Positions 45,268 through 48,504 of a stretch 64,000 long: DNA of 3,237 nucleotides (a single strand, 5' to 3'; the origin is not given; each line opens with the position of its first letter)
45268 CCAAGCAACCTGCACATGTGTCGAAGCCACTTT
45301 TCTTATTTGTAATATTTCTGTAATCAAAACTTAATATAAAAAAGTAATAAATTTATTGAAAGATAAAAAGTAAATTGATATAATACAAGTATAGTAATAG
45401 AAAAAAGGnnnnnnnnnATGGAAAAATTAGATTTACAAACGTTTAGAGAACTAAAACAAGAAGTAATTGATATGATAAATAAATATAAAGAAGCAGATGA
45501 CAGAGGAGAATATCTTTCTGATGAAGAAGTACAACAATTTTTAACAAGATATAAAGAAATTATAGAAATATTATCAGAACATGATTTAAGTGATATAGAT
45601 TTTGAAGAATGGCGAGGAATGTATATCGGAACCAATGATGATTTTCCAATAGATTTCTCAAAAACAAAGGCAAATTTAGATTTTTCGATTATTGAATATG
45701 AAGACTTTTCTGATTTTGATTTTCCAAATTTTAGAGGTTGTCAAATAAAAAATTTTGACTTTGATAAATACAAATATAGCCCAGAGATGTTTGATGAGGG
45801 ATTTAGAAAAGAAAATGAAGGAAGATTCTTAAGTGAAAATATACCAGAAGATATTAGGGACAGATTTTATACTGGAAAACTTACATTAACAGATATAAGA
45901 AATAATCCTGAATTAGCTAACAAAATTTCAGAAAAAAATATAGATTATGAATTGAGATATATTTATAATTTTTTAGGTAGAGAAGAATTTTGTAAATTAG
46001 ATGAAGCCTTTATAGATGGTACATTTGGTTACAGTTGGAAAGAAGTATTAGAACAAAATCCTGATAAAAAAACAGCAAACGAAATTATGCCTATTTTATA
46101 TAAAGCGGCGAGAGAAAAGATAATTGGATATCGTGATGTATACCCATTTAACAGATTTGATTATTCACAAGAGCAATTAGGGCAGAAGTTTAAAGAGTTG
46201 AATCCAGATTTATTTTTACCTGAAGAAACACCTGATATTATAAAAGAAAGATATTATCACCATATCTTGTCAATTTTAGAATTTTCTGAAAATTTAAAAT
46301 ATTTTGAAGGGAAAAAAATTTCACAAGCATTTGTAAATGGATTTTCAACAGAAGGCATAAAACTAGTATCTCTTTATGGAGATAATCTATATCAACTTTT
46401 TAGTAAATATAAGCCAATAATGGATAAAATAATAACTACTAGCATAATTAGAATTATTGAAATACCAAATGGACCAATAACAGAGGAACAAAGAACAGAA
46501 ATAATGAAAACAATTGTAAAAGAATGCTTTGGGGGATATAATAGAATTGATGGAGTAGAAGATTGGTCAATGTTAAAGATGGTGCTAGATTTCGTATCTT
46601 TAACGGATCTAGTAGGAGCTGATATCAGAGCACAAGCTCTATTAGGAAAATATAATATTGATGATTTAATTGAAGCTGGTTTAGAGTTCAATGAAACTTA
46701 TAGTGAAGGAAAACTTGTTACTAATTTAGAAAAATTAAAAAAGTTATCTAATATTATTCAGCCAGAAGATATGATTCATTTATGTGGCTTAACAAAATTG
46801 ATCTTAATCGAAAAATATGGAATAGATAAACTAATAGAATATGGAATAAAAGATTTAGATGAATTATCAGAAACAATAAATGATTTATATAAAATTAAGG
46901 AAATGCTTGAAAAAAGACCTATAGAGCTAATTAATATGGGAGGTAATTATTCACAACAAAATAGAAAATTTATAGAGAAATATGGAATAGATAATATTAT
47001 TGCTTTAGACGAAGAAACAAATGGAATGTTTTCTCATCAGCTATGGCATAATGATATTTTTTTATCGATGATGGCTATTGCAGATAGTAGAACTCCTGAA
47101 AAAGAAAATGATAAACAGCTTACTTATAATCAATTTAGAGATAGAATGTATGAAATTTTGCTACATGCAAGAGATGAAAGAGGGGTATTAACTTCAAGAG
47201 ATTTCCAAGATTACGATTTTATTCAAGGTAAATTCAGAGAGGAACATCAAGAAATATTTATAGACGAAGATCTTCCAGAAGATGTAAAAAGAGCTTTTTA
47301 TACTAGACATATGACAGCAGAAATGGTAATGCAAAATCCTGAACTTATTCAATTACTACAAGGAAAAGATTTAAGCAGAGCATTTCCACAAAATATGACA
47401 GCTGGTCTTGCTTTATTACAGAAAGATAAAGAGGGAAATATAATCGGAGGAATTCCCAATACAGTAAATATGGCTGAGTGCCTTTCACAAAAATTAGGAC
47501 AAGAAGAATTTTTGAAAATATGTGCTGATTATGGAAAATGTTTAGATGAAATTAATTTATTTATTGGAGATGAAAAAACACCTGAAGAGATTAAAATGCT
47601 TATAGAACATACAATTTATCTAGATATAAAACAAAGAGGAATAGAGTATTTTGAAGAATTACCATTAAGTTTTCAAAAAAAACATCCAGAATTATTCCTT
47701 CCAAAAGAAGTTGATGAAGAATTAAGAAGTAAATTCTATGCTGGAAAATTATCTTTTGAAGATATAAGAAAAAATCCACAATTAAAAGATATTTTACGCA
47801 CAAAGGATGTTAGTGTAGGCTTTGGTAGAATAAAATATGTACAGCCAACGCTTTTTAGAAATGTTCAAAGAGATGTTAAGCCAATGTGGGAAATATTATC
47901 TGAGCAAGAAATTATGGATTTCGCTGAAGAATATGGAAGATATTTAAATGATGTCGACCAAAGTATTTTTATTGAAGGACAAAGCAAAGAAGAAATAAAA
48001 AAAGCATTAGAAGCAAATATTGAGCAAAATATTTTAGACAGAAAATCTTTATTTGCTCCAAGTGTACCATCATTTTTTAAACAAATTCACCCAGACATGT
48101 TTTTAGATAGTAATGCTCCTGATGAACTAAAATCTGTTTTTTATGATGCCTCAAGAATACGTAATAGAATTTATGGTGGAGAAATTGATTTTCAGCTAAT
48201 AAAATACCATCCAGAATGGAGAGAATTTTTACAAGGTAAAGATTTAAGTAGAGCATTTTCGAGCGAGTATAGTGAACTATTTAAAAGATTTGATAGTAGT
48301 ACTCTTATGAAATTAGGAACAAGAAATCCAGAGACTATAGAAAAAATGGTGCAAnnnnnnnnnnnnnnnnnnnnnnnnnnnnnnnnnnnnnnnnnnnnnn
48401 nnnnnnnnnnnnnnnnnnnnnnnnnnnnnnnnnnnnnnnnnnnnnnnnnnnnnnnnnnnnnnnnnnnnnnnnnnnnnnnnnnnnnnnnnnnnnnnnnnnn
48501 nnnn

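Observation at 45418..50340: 1640-aa internally repetitive cytoplasmic protein with a candidate Cys/His catalytic core, a possible novel effector or defense protein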

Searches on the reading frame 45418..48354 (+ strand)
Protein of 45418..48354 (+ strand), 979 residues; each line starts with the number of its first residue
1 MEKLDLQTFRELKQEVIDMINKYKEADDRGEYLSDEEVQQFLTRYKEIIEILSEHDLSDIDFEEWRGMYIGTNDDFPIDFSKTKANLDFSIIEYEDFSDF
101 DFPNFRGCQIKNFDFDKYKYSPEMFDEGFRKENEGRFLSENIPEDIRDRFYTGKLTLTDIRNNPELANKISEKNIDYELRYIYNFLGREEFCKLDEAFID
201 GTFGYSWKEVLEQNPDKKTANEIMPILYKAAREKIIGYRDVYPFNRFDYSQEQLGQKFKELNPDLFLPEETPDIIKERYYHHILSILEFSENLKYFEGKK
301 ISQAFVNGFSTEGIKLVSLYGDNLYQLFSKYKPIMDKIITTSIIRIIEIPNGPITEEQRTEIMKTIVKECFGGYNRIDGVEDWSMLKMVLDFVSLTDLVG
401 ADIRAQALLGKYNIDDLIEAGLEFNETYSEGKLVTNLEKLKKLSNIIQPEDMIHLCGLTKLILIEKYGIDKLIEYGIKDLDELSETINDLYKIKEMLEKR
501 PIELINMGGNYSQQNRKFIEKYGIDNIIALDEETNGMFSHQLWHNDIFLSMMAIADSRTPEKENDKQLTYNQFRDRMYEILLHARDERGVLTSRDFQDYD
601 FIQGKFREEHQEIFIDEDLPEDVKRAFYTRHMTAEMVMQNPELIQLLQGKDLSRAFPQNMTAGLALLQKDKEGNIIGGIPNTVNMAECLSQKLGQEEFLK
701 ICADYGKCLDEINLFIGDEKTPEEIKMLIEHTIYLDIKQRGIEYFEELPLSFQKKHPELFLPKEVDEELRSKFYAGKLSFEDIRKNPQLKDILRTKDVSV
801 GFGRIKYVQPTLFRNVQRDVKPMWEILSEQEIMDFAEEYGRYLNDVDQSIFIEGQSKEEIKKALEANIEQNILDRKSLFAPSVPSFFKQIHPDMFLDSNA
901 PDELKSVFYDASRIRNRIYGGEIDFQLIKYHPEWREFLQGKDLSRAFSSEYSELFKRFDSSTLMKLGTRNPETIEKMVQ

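Call 50: predict_structure(alignment_id=A2)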
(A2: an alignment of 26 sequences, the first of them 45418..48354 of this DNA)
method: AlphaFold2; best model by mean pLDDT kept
length: 979 residues; sequences in the alignment: 26
mean_pLDDT: 87.4   pTM: 0.54
mean pLDDT of the five models: 87.4, 86.6, 86.1, 84.9, 84.5
residues with pLDDT >= 90: 525; 70-90: 398; 50-70: 42; < 50: 14
segments of 3 or more residues with pLDDT < 50: 811-815, 913-920
pLDDT, mean of each block of 10 residues (from residue 1): 92 93 85 83 90 94 93 81 94 77 90 88 91 89 91 92 90 88 92 93 86 91 94 79 66 91 94 93 90 94 76 79 92 89 80 83 89 70 89 84 86 89 86 90 90 90 91 91 88 92 86 90 92 92 82 88 67 91 90 86 92 87 92 95 93 93 78 74 91 93 95 81 89 90 92 95 94 95 93 91 81 56 87 93 89 86 94 89 92 92 88 42 83 91 87 89 89 84
secondary structure, 60 per line:
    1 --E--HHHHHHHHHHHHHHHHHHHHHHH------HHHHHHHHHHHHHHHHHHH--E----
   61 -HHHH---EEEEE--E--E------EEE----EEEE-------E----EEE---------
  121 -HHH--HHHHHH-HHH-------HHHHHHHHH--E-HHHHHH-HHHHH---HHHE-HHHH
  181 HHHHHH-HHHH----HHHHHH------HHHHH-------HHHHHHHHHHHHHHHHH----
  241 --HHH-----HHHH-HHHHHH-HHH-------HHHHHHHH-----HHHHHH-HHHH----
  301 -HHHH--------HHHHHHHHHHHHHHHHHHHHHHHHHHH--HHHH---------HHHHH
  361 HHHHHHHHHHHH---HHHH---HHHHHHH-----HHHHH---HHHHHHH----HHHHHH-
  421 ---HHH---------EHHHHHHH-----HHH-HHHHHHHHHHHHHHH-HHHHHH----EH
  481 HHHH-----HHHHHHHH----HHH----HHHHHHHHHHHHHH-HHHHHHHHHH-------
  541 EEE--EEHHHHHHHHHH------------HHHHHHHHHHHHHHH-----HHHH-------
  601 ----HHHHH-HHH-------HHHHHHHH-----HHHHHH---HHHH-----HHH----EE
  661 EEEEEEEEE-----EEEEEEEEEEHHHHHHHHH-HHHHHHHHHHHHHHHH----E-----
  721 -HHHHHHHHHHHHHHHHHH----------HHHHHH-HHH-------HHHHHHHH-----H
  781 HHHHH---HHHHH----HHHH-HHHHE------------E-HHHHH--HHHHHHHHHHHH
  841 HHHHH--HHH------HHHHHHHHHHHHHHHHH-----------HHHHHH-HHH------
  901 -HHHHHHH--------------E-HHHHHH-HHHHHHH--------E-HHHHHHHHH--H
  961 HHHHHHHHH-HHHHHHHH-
elements in order (helices of 4 or more, strands of 3 or more residues): H6-28 H35-53 H62-65 E69-73 E86-88 E93-96 E109-111 H127-132 H144-152 H157-162 H164-168 H177-186 H188-191 H196-201 H208-212 H220-236 H251-254 H256-261 H273-280 H286-291 H293-296 H302-305 H314-340 H343-346 H356-372 H376-379 H383-389 H395-399 H403-409 H414-419 H437-443 H453-467 H469-474 H480-484 H490-497 H509-522 H524-533 E541-543 H548-557 H570-584 H590-593 H605-609 H621-628 H634-639 H643-646 E659-669 E675-684 H685-693 H695-710 H722-739 H750-755 H767-774 H780-785 H789-793 H798-801 H803-806 H822-826 H829-845 H857-873 H885-890 H902-908 H925-930 H932-938 H949-957 H960-969 H971-978
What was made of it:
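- On Pentapeptide-repeat proteins (N-terminal aa 55-115): There is only a visual A(N/D)LxF-like pattern and short strands in the model (call 50).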
